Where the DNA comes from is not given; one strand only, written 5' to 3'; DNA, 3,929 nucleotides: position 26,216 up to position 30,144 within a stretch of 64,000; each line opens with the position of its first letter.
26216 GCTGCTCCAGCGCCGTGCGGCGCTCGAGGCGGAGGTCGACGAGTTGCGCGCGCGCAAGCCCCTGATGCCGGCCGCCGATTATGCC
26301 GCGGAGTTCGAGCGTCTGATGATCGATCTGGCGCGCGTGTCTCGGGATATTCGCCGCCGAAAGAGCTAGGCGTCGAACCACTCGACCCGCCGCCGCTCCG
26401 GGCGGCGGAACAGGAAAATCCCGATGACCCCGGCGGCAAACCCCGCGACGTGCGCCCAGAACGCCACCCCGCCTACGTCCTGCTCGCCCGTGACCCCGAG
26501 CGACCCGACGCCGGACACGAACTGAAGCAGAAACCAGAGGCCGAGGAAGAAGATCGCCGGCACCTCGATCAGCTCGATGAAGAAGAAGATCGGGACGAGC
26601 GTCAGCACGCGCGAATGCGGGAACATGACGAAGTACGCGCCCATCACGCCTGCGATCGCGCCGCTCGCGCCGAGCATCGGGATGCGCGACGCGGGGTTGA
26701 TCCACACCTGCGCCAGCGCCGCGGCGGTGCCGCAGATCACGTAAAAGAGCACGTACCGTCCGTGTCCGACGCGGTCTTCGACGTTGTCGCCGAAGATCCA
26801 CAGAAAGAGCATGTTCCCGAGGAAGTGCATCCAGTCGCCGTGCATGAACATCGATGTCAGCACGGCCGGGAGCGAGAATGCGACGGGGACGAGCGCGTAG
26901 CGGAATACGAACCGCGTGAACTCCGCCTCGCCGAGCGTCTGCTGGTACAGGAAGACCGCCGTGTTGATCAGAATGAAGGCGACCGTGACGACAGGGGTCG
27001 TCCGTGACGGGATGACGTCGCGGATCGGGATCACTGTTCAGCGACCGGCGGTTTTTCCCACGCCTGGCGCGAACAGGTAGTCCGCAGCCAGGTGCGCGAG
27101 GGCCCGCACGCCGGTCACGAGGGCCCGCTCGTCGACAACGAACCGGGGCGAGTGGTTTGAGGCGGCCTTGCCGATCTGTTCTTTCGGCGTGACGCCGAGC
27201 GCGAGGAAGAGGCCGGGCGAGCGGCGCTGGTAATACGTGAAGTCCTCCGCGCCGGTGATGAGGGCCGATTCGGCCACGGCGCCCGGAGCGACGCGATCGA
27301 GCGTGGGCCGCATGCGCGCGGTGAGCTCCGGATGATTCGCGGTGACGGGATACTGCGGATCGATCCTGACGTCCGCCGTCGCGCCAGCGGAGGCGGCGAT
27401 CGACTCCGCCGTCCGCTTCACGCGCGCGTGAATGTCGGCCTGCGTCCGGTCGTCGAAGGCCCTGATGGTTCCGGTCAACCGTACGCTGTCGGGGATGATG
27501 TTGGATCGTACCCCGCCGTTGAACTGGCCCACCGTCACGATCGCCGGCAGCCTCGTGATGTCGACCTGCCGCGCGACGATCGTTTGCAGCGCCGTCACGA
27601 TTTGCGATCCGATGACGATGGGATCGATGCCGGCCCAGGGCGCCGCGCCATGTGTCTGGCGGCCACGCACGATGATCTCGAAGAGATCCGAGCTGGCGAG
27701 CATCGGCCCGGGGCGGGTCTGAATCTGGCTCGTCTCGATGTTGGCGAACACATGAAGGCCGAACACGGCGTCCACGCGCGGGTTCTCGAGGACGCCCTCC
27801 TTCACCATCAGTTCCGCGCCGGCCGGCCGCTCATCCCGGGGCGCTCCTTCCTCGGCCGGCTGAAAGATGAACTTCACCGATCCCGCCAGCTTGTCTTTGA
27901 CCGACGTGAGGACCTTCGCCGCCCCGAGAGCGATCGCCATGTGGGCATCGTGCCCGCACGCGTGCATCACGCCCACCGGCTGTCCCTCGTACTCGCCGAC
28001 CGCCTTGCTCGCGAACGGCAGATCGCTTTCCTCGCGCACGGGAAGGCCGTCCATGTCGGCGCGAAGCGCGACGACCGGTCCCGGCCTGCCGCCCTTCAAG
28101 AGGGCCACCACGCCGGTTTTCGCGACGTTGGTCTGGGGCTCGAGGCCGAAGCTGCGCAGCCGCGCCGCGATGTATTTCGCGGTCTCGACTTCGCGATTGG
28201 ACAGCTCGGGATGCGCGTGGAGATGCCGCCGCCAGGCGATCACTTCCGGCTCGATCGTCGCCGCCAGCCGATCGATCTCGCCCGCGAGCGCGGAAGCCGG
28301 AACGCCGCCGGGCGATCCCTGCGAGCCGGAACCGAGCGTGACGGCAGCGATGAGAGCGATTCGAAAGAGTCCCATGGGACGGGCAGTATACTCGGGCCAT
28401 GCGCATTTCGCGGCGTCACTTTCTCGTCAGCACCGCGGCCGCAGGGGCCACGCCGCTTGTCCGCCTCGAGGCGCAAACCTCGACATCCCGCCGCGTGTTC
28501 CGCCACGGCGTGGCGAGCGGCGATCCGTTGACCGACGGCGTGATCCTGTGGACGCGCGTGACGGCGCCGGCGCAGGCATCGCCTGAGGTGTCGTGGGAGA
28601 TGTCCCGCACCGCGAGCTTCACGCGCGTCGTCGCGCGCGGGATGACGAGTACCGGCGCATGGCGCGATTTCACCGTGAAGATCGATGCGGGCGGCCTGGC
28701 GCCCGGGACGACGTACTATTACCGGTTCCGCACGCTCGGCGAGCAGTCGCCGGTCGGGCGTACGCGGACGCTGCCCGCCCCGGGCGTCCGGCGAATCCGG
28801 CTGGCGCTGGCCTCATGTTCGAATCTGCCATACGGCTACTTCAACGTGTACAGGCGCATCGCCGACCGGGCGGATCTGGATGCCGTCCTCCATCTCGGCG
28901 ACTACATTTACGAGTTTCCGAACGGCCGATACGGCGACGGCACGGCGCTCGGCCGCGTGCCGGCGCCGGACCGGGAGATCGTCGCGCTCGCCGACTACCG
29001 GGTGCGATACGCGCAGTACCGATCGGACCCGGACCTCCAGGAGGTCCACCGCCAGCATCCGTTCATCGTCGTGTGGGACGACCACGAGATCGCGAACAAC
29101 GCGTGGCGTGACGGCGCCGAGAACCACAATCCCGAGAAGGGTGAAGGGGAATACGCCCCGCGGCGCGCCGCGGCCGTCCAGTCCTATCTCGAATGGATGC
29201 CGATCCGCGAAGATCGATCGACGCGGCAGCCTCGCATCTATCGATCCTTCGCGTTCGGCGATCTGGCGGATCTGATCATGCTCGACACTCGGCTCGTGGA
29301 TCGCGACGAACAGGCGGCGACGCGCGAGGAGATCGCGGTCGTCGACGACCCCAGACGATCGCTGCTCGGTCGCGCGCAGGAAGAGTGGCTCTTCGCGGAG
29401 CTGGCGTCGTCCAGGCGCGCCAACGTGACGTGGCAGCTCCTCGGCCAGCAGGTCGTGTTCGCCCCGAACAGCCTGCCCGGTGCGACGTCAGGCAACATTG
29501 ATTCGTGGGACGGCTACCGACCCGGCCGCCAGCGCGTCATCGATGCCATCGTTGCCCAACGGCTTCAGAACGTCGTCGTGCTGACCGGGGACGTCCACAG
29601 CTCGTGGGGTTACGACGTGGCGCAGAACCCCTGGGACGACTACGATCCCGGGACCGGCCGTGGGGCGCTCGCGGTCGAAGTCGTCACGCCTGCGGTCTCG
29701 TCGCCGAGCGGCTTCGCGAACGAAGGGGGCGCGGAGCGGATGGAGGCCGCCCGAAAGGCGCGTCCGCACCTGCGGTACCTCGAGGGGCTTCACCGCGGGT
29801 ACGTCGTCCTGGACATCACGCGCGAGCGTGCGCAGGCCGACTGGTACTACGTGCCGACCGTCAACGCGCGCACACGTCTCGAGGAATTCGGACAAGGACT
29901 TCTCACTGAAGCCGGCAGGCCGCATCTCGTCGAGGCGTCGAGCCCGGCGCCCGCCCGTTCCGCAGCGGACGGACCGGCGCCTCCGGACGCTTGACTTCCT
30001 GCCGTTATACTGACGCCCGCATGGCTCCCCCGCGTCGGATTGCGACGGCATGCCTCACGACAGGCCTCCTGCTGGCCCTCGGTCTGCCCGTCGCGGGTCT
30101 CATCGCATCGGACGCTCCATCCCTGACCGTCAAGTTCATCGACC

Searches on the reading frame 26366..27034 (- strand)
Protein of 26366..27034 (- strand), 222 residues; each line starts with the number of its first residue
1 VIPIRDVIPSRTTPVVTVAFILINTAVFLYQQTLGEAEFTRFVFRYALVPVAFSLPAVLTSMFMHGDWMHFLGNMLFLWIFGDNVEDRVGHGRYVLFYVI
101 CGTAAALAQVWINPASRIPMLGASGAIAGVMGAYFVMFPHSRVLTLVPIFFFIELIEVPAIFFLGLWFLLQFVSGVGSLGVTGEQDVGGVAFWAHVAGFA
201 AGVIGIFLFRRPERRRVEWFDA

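Call 27: search_protein_families(library=pfam, proteins=[window:26366-27034:-], max_evalue=0.0001)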
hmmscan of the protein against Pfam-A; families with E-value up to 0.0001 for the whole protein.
window:26366-27034:- (222 aa): 1 family
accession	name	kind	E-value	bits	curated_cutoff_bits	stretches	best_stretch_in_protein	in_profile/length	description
PF01694.28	Rhomboid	-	9.3e-35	120.4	22.6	1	58-210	7-141/143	Rhomboid domain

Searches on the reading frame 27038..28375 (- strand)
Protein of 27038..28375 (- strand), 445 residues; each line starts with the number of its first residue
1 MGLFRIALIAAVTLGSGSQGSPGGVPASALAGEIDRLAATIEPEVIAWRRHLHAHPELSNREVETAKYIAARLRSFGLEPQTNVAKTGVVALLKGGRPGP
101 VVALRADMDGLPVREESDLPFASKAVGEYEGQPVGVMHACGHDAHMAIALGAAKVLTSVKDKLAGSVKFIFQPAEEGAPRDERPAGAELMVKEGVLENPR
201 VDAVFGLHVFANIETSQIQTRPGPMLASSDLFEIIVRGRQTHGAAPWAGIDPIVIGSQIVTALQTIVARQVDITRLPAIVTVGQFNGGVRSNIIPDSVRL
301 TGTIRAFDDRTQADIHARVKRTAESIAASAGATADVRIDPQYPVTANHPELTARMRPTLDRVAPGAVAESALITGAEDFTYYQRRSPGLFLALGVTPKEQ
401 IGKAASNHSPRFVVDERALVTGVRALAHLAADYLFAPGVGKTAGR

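Call 27: search_protein_families(library=pfam, proteins=[window:27038-28375:-], max_evalue=0.0001)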
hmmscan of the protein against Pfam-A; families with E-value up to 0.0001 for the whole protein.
window:27038-28375:- (445 aa): 2 families
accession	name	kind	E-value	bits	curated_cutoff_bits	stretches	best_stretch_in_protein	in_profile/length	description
PF01546.33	Peptidase_M20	-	9.1e-40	137.2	24.6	1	103-431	1-205/206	Peptidase family M20/M25/M40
PF07687.19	M20_dimer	-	4.8e-10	39.8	21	1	232-326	9-102/107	Peptidase dimerisation domain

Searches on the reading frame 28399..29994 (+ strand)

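Call 27: search_protein_families(library=pfam, proteins=[window:28399-29994:+], max_evalue=0.0001)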
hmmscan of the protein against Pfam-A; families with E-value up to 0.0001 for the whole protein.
window:28399-29994:+ (531 aa): 3 families
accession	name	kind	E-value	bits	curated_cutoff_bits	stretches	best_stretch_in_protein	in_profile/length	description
PF09423.15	PhoD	-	3.2e-113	378.8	27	1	135-482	1-343/343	PhoD-like phosphatase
PF16655.11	PhoD_N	-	4.2e-31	107.8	30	1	36-124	1-90/90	PhoD-like phosphatase, N-terminal domain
PF16656.11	Pur_ac_phosph_N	-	3.2e-06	28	30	1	41-124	9-93/93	Purple acid Phosphatase, N-terminal domain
